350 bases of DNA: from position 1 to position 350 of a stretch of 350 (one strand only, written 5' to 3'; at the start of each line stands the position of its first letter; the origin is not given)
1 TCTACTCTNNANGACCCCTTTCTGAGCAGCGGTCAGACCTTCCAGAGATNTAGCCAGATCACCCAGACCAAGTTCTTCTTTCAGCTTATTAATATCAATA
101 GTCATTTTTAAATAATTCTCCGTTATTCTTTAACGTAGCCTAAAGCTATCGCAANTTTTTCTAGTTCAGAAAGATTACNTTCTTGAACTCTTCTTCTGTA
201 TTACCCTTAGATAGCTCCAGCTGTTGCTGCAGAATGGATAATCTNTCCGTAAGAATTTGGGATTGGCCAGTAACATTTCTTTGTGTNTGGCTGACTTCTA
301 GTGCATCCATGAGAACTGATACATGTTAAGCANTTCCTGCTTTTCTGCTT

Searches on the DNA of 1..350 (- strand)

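Call 4: search_dna_similar(query=window:1-350:-, collection=phages, mode=distant)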
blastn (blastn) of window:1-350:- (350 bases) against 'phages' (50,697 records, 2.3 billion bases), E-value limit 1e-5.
Records with a match: 448; places in all: 601; records where one place covers at least 80% of the query: 0.
Best place of each record, by identity: 95-99% 428; 90-95% 2; 80-90% 6; 60-80% 12.
By first word of the organism name: Salmonella 269; Escherichia 133; Phage 12; Bacteriophage 11; Klebsiella 7; Shigella 4; Citrobacter 3; Listeria 2; Campylobacter 2; Yersinia 2; and 3 more.
By host as written in the record: - 59; Escherichia coli 42; Salmonella enterica subsp. enterica serovar Enteritidis PT1 39; Salmonella sp. 25; Salmonella enterica 22; Salmonella enterica subsp. enterica serovar Enteritidis 21; Salmonella enterica subsp. enterica 19; Salmonella enterica subsp. enterica serovar Typhimurium 17; and 95 more.
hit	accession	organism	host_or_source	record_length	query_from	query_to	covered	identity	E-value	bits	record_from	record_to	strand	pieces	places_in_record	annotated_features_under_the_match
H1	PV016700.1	Salmonella phage HMD-P5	Salmonella sp.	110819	162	333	49%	97.7%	1e-77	296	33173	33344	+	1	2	capsid and scaffold protein | capsid and scaffold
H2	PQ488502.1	Escherichia phage BUCT632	Escherichia coli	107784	162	333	49%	97.7%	1e-77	296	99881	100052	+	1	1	major head protein | head maturation protease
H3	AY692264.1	Escherichia phage T5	-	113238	162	333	49%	97.7%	1e-77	296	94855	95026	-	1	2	D20-21: major head protein pb8 | pb11: probable prohead protease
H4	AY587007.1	Escherichia phage T5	-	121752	162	333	49%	97.7%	1e-77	296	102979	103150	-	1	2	putative prohead protease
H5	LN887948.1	Escherichia phage slur09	-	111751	162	333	49%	97.7%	1e-77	296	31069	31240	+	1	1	Phage capsid family protein | Caudovirus prohead protease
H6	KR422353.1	Escherichia phage phiAPCEc03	Escherichia coli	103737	162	333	49%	97.7%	1e-77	296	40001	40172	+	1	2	major head protein precursor | putative prohead protease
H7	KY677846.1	Escherichia phage phiLLS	Escherichia coli O157 EC-48 (63-Fv18-1)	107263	162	333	49%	97.7%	1e-77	296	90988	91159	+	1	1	major head protein precursor | putative prohead protease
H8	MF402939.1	Escherichia phage OSYSP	Escherichia coli O157:H7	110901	162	333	49%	97.7%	1e-77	296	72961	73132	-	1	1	major head protein precursor | putative prohead protease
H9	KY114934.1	Salmonella phage SP01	Salmonella enterica subsp. enterica ...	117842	162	333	49%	97.7%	1e-77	296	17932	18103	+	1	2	capsid and scaffold protein (x2)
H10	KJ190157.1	Escherichia phage vB_EcoS_FFH_1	Escherichia coli O157:H7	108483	162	333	49%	97.7%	1e-77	296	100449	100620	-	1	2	major head protein precursor | putative prohead protease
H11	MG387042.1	Salmonella phage SP3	Salmonella sp.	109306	162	333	49%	97.7%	1e-77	296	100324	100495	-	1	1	major capsid protein | prohead protease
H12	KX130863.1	Shigella phage SHSML-45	Shigella sonnei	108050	162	333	49%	97.7%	1e-77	296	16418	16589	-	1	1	major capsid protein | capsid and scaffold protein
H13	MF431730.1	Escherichia phage chee24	cow milk cheese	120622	162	333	49%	97.7%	1e-77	296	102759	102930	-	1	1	capsid and scaffold protein (x2)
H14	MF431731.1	Bacteriophage T5-like pork27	raw pork meat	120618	162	333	49%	97.7%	1e-77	296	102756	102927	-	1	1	capsid and scaffold protein (x2)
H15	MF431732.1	Bacteriophage T5-like pork29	raw pork meat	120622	162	333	49%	97.7%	1e-77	296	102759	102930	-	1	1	capsid and scaffold protein (x2)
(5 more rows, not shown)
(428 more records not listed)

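Call 5: search_dna_similar(query=window:1-350:-, collection=ecoli_genomes, mode=distant)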
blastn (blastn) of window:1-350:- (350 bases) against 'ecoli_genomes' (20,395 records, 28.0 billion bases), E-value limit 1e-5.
No match.

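Call 6: search_dna_similar(query=window:185-350:-, collection=phages, mode=distant, max_rows=25)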
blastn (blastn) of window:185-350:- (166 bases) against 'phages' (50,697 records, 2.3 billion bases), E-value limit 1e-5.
Records with a match: 156; places in all: 157; records where one place covers at least 80% of the query: 156.
Best place of each record, by identity: 95-99% 1; 90-95% 11; 80-90% 73; 60-80% 71.
By first word of the organism name: Salmonella 91; Escherichia 50; Bacteriophage 5; Phage 3; Klebsiella 2; Shigella 2; Listeria 1; Citrobacter 1; Campylobacter 1.
By host as written in the record: - 23; Escherichia coli 18; Salmonella enterica 16; Salmonella enterica subsp. enterica serovar Enteritidis 11; Salmonella enterica subsp. enterica 10; Salmonella sp. 9; Salmonella enterica subsp. enterica serovar Enteritidis PT1 8; Salmonella enterica subsp. enterica serovar Gallinarum 5; and 34 more.
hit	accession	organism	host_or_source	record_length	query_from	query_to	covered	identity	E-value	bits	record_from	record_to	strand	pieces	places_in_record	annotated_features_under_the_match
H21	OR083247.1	Escherichia phage Bf23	Escherichia coli BW25113 strain K-12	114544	1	163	98%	95.7%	7e-69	264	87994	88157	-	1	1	tape measure protein D18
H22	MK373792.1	Escherichia phage vB_EcoS_VAH1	Escherichia coli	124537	1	163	98%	92.7%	8e-62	242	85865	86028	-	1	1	hypothetical protein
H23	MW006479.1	Salmonella phage GEC_vB_N5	Salmonella enterica Enteritidis SeE.3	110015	1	163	98%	92.7%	8e-62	242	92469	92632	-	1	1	tail fiber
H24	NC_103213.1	Salmonella phage GEC_vB_N5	Salmonella enterica Enteritidis SeE.3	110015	1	163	98%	92.7%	8e-62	242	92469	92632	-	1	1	tail fiber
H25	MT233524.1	Salmonella phage vB_Sen_I1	Salmonella enterica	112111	1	162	98%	93.3%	7e-63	244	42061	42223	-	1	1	tail fiber protein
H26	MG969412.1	Salmonella phage GE_vB_N5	Salmonella enterica subsp. enterica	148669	1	163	98%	92.0%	4e-59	232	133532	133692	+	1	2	record has no annotation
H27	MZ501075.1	Escherichia phage IrisVonRoten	Escherichia coli K-12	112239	1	163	98%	91.5%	4e-59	233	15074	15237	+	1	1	tape measure protein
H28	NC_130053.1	Escherichia phage IrisVonRoten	Escherichia coli K-12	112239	1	163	98%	91.5%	4e-59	233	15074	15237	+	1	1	tape measure protein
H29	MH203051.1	Escherichia phage Gostya9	Escherichia coli C600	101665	1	166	100%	88.6%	3e-54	215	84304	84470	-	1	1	stfA: tape measure protein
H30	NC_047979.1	Escherichia phage Gostya9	Escherichia coli C600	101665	1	166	100%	88.6%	3e-54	215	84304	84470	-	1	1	stfA: tail length tape measure protein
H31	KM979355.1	Escherichia phage DT571/2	Escherichia coli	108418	1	162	98%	90.8%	2e-57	226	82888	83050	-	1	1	stfA: tape measure protein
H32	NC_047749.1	Escherichia phage DT571/2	Escherichia coli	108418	1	162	98%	90.8%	2e-57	226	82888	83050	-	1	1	stfA: tail length tape measure protein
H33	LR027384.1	Escherichia phage vB_Eco_mar004NP2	sea water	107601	1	166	100%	86.8%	7e-50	202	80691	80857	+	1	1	pore-forming tail tip protein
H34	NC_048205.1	Escherichia phage vB_Eco_mar004NP2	sea water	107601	1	166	100%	86.8%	7e-50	202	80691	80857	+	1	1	tail length tape measure protein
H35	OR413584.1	Salmonella phage SPLA5b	Salmonella enterica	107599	1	166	100%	86.8%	7e-50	202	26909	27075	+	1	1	tail length tape measure protein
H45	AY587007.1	Escherichia phage T5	-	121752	1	163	98%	86.6%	3e-48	196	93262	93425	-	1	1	pb2: pore-forming tail tip protein Pb2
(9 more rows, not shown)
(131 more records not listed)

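Call 7: get_annotated_region(hit=H4, flank=1500)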
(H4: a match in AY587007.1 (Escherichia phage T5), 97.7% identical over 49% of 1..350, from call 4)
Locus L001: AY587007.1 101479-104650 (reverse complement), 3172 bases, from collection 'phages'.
description: Bacteriophage T5 strain ATCC 11303-B5, complete genome.
organism: Escherichia phage T5 (NCBI taxid 2695836)
taxonomy: Viruses; Duplodnaviria; Heunggongvirae; Uroviricota; Caudoviricetes; Demerecviridae; Markadamsvirinae; Tequintavirus; Tequintavirus T5
host: -; source: -; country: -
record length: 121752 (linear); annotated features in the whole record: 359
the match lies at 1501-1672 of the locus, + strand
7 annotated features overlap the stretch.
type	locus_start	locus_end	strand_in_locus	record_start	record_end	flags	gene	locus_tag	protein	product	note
CDS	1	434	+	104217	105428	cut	-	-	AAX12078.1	portal protein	IPR006427: phage portal protein, HK97 family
CDS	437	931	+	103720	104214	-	-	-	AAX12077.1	putative major tail subunit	IPR007110: immunoglobulin-like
CDS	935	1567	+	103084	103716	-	-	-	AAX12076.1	putative prohead protease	IPR006433: phage prohead protease HK97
CDS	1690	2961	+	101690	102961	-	-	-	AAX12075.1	hypothetical protein-like protein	similar to hypothetical protein from Lactobacillus gasseri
regulatory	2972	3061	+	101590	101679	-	-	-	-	promoter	putative late promoter T5P40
regulatory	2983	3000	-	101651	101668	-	-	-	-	terminator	putative rho-independent terminator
CDS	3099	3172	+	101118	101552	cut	-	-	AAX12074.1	ORF137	-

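Call 8: get_annotated_region(hit=H21, flank=400)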
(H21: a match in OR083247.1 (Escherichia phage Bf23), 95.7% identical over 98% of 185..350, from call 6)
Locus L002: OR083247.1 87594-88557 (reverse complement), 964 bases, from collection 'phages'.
description: Escherichia phage Bf23, complete genome.
organism: Escherichia phage Bf23 (NCBI taxid 2932881)
taxonomy: Viruses; Duplodnaviria; Heunggongvirae; Uroviricota; Caudoviricetes; Demerecviridae; Markadamsvirinae; Tequintavirus; Tequintavirus BF23
host: Escherichia coli BW25113 strain K-12; source: -; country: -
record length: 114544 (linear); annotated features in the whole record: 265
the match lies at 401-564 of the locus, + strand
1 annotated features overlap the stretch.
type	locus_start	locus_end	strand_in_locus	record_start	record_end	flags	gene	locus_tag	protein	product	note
CDS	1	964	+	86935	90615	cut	-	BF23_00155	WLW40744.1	tape measure protein D18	ab initio prediction:glimmer_phanotate_prodigal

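Call 9: get_annotated_region(hit=H45, flank=400)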
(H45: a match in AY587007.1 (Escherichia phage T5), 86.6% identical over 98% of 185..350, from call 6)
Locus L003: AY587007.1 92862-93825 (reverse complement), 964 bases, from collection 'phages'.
description: Bacteriophage T5 strain ATCC 11303-B5, complete genome.
organism: Escherichia phage T5 (NCBI taxid 2695836)
taxonomy: Viruses; Duplodnaviria; Heunggongvirae; Uroviricota; Caudoviricetes; Demerecviridae; Markadamsvirinae; Tequintavirus; Tequintavirus T5
host: -; source: -; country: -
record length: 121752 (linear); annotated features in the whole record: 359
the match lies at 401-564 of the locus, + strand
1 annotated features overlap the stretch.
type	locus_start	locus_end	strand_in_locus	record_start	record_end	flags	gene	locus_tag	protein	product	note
CDS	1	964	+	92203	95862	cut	pb2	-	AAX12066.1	pore-forming tail tip protein Pb2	IPR000834: zinc carboxypeptidase A metalloprotease (M14); IPR001412: Aminoacyl-tRNA synthetase, class I; IPR003439: ABC ...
